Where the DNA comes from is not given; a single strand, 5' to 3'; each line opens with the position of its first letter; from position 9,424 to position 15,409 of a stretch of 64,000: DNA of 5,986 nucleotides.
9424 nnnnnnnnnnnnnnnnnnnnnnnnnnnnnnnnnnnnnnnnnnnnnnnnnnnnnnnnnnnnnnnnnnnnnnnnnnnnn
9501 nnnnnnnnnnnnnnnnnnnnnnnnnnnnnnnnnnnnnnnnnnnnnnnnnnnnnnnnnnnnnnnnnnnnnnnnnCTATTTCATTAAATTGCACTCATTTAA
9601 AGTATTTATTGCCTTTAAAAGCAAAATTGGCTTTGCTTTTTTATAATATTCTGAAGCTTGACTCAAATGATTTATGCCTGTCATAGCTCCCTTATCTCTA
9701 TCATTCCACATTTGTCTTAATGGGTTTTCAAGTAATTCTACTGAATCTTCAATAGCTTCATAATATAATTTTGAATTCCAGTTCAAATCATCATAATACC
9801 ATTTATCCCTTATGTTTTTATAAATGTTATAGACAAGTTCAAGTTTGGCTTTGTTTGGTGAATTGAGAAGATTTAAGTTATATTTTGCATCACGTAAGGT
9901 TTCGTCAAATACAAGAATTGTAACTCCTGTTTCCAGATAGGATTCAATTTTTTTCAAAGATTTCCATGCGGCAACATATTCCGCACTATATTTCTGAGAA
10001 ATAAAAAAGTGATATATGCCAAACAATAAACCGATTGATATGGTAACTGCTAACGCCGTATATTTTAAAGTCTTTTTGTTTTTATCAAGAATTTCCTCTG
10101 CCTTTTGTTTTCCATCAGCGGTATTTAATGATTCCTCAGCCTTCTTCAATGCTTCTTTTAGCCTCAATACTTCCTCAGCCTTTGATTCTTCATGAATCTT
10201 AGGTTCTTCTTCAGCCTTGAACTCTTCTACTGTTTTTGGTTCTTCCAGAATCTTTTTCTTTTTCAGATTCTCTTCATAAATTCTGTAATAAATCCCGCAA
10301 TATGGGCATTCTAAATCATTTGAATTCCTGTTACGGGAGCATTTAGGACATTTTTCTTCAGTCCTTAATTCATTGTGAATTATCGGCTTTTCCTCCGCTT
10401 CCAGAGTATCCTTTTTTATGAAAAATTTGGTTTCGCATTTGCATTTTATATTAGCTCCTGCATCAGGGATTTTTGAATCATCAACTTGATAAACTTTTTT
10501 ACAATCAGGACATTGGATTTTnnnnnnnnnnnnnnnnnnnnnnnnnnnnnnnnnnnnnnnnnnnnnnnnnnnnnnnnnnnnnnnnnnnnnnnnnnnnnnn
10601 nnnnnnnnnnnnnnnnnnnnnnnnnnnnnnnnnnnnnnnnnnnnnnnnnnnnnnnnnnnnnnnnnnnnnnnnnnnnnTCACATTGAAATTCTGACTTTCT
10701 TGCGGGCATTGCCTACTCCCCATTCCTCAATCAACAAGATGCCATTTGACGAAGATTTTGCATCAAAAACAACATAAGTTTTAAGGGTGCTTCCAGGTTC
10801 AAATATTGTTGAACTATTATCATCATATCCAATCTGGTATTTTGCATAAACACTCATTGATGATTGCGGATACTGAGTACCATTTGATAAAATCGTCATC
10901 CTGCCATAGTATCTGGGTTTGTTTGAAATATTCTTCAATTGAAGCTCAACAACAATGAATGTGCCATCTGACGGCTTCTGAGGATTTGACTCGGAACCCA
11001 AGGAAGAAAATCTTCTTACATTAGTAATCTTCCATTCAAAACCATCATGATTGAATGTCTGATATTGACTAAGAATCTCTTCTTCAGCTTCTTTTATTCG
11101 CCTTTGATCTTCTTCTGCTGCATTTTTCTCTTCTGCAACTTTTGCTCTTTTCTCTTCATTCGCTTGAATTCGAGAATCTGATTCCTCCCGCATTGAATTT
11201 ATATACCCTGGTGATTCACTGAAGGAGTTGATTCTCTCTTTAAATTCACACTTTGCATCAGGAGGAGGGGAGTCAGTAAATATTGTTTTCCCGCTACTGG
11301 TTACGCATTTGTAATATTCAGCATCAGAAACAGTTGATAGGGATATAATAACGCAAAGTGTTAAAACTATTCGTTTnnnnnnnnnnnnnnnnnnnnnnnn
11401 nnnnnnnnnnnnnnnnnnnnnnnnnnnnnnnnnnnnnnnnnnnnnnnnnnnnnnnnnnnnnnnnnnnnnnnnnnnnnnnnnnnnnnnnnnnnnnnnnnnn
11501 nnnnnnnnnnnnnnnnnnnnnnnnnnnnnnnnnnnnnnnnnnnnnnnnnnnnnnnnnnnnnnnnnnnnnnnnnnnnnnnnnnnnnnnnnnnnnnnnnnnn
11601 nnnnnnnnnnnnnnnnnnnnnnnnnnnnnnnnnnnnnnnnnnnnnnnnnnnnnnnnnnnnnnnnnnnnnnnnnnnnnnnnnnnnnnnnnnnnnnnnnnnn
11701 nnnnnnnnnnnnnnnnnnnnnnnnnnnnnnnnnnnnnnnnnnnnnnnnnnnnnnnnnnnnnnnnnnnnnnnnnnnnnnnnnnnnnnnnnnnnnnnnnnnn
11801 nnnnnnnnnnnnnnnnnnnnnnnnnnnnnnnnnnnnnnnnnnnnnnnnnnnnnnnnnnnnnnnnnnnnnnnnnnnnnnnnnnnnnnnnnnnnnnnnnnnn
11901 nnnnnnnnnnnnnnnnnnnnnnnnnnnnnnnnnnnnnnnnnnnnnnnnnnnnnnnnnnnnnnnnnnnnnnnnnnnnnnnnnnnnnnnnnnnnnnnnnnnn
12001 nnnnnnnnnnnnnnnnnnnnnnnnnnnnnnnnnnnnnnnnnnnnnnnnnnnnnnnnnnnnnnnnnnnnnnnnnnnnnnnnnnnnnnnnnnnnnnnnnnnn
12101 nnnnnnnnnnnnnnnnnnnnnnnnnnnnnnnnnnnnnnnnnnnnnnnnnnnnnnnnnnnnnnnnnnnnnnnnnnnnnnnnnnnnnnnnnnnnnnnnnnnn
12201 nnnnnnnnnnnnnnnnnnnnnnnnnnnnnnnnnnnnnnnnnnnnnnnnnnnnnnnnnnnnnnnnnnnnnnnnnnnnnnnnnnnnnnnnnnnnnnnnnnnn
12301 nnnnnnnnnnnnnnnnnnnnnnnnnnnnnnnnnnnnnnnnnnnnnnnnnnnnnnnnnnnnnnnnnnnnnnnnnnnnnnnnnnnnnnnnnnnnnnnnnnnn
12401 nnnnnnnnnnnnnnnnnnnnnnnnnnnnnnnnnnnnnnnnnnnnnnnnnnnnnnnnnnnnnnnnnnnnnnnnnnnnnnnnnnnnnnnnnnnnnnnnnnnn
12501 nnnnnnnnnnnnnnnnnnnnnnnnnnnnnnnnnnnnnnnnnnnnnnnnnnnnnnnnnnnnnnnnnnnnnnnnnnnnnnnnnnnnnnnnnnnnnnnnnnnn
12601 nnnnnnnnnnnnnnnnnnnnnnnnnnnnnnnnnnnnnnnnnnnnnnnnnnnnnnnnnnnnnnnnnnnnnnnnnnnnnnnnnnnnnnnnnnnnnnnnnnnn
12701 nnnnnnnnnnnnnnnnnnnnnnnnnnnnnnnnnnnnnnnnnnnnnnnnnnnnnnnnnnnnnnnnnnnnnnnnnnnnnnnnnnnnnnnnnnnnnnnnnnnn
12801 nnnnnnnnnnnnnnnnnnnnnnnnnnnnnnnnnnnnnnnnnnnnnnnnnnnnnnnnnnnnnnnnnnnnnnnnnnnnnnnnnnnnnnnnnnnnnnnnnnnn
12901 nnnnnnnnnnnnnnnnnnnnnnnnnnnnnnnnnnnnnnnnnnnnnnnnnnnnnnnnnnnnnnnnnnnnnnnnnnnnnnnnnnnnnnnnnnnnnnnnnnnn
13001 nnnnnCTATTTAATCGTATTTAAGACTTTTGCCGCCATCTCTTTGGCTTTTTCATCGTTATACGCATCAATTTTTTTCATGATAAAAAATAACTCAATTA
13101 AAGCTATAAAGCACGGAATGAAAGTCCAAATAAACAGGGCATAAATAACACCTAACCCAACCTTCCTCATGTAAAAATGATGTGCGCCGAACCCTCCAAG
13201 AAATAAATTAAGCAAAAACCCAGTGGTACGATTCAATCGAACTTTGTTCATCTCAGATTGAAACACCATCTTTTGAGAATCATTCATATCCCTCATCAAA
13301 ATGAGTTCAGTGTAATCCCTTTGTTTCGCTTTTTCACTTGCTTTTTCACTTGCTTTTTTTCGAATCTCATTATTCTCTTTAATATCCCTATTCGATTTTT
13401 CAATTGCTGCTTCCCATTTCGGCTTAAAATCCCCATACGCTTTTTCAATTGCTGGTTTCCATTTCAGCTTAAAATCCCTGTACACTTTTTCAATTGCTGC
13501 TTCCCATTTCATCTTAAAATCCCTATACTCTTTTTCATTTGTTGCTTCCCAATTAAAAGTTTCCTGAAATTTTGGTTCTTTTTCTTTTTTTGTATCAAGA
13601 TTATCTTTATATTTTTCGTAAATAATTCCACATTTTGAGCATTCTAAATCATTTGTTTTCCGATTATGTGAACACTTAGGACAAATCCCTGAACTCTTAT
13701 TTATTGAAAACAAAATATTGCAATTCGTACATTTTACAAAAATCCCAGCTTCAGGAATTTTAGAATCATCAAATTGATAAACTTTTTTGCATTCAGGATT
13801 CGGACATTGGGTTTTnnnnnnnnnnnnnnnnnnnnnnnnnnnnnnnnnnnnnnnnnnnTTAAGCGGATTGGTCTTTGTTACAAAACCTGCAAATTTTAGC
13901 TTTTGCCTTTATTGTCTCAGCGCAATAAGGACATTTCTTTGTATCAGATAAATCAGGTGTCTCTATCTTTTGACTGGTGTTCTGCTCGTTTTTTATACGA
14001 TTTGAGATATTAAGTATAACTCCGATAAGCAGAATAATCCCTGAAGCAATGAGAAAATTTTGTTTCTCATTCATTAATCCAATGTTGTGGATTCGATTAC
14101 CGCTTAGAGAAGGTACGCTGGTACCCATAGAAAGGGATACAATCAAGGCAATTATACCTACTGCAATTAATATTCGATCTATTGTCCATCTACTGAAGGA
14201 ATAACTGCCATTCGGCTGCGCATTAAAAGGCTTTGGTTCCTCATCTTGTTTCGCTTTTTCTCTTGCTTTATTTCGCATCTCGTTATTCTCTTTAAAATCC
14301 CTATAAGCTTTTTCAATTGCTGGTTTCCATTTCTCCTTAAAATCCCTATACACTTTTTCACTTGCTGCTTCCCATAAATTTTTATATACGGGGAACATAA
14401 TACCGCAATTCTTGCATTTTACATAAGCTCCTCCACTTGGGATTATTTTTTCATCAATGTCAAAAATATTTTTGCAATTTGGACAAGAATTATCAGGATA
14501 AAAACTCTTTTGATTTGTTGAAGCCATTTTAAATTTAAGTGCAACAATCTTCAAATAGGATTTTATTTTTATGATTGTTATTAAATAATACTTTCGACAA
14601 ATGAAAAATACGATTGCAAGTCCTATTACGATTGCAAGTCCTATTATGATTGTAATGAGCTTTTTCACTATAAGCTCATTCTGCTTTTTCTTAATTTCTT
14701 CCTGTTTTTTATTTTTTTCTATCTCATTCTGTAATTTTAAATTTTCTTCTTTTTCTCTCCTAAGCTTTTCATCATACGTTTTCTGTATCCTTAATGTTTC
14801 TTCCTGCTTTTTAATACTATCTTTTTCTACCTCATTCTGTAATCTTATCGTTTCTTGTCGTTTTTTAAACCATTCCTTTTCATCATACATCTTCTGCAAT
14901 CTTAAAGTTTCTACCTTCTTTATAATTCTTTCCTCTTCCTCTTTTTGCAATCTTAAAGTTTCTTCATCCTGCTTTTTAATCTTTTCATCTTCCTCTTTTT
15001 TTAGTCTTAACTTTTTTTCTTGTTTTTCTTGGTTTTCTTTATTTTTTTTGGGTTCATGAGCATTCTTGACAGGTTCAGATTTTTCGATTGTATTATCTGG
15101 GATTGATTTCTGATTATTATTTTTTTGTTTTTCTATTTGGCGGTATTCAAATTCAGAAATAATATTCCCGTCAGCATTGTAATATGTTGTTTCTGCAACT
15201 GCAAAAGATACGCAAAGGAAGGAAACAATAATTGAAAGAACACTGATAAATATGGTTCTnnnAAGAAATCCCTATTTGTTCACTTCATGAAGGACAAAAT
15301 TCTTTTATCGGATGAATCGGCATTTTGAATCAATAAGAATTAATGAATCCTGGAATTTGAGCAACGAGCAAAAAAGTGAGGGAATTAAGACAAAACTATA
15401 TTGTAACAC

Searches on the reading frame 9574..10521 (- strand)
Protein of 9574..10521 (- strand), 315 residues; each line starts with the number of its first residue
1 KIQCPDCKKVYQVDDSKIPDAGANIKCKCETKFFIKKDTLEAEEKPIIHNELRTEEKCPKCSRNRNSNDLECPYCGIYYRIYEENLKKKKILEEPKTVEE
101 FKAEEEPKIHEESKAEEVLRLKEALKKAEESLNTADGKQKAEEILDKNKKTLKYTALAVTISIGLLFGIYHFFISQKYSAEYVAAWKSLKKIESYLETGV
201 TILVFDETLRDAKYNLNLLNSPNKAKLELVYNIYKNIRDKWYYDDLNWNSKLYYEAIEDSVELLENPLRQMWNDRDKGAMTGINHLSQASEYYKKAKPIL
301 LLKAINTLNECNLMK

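Call 30: search_protein_families(library=pfam, proteins=[window:9574-10521:-], max_evalue=0.01)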
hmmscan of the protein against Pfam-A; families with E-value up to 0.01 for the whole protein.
window:9574-10521:- (315 aa): 3 families
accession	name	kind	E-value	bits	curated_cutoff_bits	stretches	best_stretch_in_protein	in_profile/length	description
PF13717.11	Zn_ribbon_4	-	3.1e-10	40.2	30.3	1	1-33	2-35/36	zinc-ribbon domain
PF13719.11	Zn_ribbon_5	-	5.1e-05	23.4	29.3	1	2-30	3-32/37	zinc-ribbon domain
PF25206.1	DUF7836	-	0.008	16.4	26.7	1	2-29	8-36/59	Domain of unknown function (DUF7836)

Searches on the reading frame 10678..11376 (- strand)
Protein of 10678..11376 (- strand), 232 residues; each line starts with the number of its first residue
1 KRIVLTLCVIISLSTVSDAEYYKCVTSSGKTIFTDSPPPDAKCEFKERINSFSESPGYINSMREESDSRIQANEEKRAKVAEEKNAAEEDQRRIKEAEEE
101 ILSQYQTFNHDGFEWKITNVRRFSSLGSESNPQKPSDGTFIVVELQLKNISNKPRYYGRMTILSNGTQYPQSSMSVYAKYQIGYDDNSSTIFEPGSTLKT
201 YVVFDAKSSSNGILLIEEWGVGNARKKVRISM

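Call 30: search_protein_families(library=pfam, proteins=[window:10678-11376:-], max_evalue=0.01)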
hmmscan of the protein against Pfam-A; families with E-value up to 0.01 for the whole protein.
window:10678-11376:- (232 aa): 3 families
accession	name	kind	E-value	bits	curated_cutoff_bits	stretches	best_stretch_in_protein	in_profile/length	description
PF11611.13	DUF4352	-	2.9e-06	28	25.9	1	107-215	6-110/122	Domain of unknown function (DUF4352)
PF13511.11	DUF4124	-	4.6e-06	27.2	22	1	13-42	6-35/56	Domain of unknown function (DUF4124)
PF03194.20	LUC7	-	0.0014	18.9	33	1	57-118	87-149/246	LUC7 N_terminus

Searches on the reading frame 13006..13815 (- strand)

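Call 30: search_protein_families(library=pfam, proteins=[window:13006-13815:-], max_evalue=0.01)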
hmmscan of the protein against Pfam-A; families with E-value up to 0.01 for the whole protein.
window:13006-13815:- (269 aa): 4 families
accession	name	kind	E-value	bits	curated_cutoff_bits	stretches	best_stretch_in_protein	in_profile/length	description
PF05154.21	TM2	-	5.3e-11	43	27.9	1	195-243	4-51/51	TM2 domain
PF13717.11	Zn_ribbon_4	-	1.6e-08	34.8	30.3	1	2-36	3-35/36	zinc-ribbon domain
PF13719.11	Zn_ribbon_5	-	0.00062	19.9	29.3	1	2-36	3-35/37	zinc-ribbon domain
PF21349.2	RUBY_RBDX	-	0.0014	18.5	26.5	1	28-52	2-26/30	Rubrerythrin, rubredoxin-like domain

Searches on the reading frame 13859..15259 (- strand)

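Call 30: search_protein_families(library=pfam, proteins=[window:13859-15259:-], max_evalue=0.01)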
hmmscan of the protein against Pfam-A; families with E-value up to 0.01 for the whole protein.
window:13859-15259:- (466 aa): 5 families
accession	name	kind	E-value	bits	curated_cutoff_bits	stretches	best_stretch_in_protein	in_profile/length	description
PF13717.11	Zn_ribbon_4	-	1.7e-07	31.5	30.3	1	258-289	4-35/36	zinc-ribbon domain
PF10571.15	UPF0547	-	0.00085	19.8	29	1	441-460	1-20/26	Uncharacterised protein family UPF0547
PF17032.10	Zn_ribbon_15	-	0.0028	18.8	28.9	0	438-460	50-72/73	zinc-ribbon family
PF13248.11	Zn_ribbon_3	-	0.0028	17.5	27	0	440-463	2-25/26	zinc-ribbon domain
PF13719.11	Zn_ribbon_5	-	0.0065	16.6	29.3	1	258-289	4-35/37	zinc-ribbon domain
